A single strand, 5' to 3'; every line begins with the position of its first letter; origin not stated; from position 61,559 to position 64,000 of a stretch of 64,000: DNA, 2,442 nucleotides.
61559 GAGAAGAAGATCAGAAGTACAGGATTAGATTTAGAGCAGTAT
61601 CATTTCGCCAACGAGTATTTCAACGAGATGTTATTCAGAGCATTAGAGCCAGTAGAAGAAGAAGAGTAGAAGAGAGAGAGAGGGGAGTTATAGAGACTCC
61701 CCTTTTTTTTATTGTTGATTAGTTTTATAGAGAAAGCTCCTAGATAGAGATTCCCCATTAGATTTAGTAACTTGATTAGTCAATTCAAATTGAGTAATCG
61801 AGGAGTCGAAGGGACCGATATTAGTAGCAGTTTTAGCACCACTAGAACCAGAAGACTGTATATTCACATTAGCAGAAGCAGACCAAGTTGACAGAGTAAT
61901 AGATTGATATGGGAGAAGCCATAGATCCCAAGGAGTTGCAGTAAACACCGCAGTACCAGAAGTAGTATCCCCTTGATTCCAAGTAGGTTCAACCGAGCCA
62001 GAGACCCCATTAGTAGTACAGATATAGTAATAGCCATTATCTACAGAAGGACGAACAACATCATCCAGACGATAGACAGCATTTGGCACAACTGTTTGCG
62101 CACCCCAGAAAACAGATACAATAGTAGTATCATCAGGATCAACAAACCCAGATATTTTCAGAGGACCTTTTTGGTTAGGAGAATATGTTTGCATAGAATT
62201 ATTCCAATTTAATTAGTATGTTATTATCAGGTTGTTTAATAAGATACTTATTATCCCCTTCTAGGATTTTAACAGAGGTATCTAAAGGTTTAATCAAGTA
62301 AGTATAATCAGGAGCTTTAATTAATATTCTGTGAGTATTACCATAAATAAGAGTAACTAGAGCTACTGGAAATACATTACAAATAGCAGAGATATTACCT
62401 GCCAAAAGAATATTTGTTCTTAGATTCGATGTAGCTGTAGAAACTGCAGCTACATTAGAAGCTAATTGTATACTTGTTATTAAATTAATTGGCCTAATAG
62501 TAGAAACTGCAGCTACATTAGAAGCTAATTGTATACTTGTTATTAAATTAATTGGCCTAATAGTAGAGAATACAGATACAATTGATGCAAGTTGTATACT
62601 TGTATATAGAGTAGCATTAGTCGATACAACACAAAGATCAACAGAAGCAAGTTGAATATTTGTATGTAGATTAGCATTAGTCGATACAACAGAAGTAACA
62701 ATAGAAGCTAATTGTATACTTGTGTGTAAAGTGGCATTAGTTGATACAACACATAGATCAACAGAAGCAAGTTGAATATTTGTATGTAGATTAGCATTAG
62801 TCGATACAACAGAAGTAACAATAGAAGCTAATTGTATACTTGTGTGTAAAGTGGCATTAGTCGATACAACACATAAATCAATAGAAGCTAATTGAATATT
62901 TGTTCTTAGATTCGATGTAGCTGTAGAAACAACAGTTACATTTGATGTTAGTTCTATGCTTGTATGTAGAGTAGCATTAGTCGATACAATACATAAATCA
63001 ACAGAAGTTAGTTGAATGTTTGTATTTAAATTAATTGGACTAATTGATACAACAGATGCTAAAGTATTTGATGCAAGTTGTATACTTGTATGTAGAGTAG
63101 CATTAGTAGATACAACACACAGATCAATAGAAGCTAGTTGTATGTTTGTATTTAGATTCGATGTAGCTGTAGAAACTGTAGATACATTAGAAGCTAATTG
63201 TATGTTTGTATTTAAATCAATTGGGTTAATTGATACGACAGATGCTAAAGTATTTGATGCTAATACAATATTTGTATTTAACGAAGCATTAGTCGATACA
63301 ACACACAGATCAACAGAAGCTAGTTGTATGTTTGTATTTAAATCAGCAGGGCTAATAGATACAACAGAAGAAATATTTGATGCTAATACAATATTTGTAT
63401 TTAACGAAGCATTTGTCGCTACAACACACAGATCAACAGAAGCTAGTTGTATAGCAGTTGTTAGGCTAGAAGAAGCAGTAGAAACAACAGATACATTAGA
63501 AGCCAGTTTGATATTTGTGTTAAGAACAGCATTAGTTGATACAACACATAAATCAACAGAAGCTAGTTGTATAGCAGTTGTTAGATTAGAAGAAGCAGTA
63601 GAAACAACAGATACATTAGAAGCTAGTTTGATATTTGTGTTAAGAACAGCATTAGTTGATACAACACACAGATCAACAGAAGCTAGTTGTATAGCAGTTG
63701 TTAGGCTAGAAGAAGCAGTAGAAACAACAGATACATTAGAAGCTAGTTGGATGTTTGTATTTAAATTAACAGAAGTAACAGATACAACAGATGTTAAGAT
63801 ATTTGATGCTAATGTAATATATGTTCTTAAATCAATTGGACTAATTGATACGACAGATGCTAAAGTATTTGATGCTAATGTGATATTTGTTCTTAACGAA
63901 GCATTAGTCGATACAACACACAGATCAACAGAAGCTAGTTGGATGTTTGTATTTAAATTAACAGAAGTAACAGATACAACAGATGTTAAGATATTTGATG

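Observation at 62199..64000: Fibre-like gene made of about 26 tandem 60-bp (20-aa) repeats, missed by the ORF track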

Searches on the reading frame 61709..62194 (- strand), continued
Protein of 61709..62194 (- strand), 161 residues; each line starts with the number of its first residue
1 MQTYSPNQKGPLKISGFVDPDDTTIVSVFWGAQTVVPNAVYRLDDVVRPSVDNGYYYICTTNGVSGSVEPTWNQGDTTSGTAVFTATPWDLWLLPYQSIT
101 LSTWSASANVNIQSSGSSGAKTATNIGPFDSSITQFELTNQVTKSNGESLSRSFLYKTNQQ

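Call 96: fold_search(model_id=the predicted structure, library=pdb)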
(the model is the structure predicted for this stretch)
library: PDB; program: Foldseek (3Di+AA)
matches with E <= 10: 1535; with E <= 0.001: 0
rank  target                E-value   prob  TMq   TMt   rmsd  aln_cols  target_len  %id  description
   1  6pbk_A                1.3e-02  0.38  0.20  0.24  17.9       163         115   17  Archaellum periplasmic stator protein complex FlaF and FlaG from Sulfolobus acidocaldarius (released 2019-11-20)
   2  8fwc_0                1.9e-02  0.15  0.19  0.14  20.3       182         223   11  Collar sheath structure of Agrobacterium phage Milano (released 2023-12-06)
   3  8fwm_F                2.1e-02  0.15  0.19  0.14  20.3       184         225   11  Structure of tail-neck junction of Agrobacterium phage Milano (released 2023-12-06)
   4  3zhf_A                2.4e-02  0.77  0.27  0.34  14.8       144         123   11  gamma 2 adaptin EAR domain crystal structure with preS1 site1 peptide NPDWDFN (released 2013-07-10)
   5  8fxr_P3               2.7e-02  0.15  0.19  0.14  19.2       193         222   13  Structure of neck with portal vertex of capsid of Agrobacterium phage Milano (released 2023-12-06)
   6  8fwg_K3               3.2e-02  0.13  0.19  0.14  20.5       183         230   10  Structure of neck and portal vertex of Agrobacterium phage Milano, C5 symmetry (released 2023-12-06)
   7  9ll2_A                3.5e-02  0.80  0.28  0.39  12.9       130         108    8  Crystal structure of the Helicobacter pylori copper resistance determinant CrdA in the apo form (released 2025-11-19)
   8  2y7m                  3.9e-02  0.25  0.22  0.13  16.9       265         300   12  Structure of N-terminal domain of Candida albicans als9-2 (Pt derivative) (released 2011-10-05)
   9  4bfe_A                4.1e-02  0.33  0.26  0.23  18.2       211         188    9  Structure of the extracellular portion of mouse CD200RLa (released 2013-05-01)
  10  2y7n                  4.1e-02  0.20  0.21  0.12  19.2       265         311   12  Structure of N-terminal domain of Candida albicans als9-2 - Apo Form (released 2011-10-05)
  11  5tuh_B                4.1e-02  0.15  0.15  0.21  18.3       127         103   14  Archaellum periplasmic stator protein FlaG from Sulfolobus acidocaldarius (released 2018-01-10)
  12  8e8s_L                4.4e-02  0.91  0.33  0.46  14.8       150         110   12  9H2 Fab-poliovirus 2 complex (released 2023-06-21)
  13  2e9g_MODEL_1_A        4.6e-02  0.63  0.29  0.34  17.1       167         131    9  Solution structure of the alpha adaptinC2 domain from human Adapter-related protein complex 1 gamma 2 subunit (released 2007-07-31)
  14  9b7x_L                6.0e-02  0.85  0.32  0.44  16.4       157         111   11  Fab3-7 in complex with the capsid of Adeno-associated virus type 9 (released 2025-04-02)
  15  4bcx                  6.0e-02  0.41  0.25  0.31  14.6       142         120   10  gamma 2 adaptin EAR domain crystal structure (released 2013-07-10)
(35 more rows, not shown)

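Call 106: find_encoding_contigs(protein=P0010, flank=6000, max_places=1)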
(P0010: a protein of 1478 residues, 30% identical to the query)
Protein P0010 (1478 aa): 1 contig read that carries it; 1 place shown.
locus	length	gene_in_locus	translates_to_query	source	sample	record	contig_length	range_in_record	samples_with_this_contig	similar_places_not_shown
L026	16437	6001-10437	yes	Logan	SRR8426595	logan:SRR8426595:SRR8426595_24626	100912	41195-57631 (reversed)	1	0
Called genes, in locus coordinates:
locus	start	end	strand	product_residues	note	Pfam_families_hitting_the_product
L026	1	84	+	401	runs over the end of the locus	PF00004:AAA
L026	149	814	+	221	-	-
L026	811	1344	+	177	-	-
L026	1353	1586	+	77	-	-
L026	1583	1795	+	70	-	-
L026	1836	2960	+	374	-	-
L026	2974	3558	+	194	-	-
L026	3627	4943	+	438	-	PF03796:DnaB_C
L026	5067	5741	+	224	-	PF23140:Gp80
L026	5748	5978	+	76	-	-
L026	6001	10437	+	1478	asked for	-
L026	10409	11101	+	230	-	-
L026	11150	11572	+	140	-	-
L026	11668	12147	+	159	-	-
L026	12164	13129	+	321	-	PF13155:Toprim_2 (weak)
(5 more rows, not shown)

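Call 114: search_protein_families(library=pfam, proteins=[L001:2-601:-], max_evalue=0.01)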
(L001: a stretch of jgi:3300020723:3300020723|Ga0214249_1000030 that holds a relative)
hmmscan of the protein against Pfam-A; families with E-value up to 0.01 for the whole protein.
L001:2-601:- (200 aa): 5 families
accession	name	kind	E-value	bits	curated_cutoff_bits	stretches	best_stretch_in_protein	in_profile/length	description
PF25390.1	WD40_RLD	-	4.7e-40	138.4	150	1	31-197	2-175/363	RCC1-like domain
PF00415.24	RCC1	-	3.4e-33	114.4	21.7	4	131-179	1-50/50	Regulator of chromosome condensation (RCC1) repeat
PF13540.12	RCC1_2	-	1.9e-31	107.5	22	3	116-143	2-29/30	Regulator of chromosome condensation (RCC1) repeat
PF25384.1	Alsin_RLD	-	5.8e-07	29.6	100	0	169-198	280-309/405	Alsin RCC1-like domain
PF14269.12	Arylsulfotran_2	-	0.0014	18.5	27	0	66-102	55-90/301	Arylsulfotransferase (ASST)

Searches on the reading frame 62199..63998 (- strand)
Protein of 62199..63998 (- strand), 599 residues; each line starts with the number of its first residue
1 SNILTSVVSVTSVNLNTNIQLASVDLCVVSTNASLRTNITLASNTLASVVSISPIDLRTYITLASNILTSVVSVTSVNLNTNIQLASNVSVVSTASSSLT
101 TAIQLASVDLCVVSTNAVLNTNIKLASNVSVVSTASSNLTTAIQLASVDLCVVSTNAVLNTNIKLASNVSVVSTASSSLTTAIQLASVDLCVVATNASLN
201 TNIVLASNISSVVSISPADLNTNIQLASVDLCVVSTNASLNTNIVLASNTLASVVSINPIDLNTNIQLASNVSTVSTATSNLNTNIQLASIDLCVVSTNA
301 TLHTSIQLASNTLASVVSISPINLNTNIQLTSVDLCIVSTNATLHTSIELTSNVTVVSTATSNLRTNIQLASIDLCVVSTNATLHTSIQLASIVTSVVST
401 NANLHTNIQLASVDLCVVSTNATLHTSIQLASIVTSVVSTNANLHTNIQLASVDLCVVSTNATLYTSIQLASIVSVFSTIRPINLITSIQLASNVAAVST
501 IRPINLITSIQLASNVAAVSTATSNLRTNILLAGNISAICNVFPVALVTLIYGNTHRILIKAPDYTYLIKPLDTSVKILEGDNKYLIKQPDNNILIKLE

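Call 12: search_protein_families(library=pfam, proteins=[window:62199-63998:-], max_evalue=1)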
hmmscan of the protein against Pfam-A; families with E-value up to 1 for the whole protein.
window:62199-63998:- (599 aa): 2 families
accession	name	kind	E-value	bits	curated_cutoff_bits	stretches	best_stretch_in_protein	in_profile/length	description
PF02844.21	GARS_N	-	0.046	14.9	29.5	0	150-207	28-82/100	Phosphoribosylglycinamide synthetase, N domain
PF21593.2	DUF6853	-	0.25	12.2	27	0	507-556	63-112/120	Family of unknown function (DUF6853)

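Call 13: search_protein_families(library=phrogs, proteins=[window:62199-63998:-], max_evalue=1)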
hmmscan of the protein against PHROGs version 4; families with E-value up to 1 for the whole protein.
window:62199-63998:- (599 aa): 1 family
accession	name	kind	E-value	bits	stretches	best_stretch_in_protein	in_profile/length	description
phrog_32966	-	unknown function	0.0014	20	0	5-41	62-98/127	-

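Call 23: search_solved_structures(query=window:62199-63998:-, max_evalue=1, show_alignments=2)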
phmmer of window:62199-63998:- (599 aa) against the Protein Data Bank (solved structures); distinct sequences matched with E-value up to 1: 0.

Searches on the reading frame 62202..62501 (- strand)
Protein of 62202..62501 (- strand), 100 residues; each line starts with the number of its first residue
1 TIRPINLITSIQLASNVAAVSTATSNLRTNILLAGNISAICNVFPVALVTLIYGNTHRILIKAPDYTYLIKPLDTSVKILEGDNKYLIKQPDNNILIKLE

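Call 37: find_related_loci(query=window:62202-62501:-, collection=viral_contigs, flank=10000)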
Query window:62202-62501:- (100 aa) in viral_contigs; peptide patterns used: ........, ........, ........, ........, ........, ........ (x = any residue, [..] = any of these).
47 stretches matched a pattern, but none encodes a relative of the query by tblastn (E <= 1e-3).
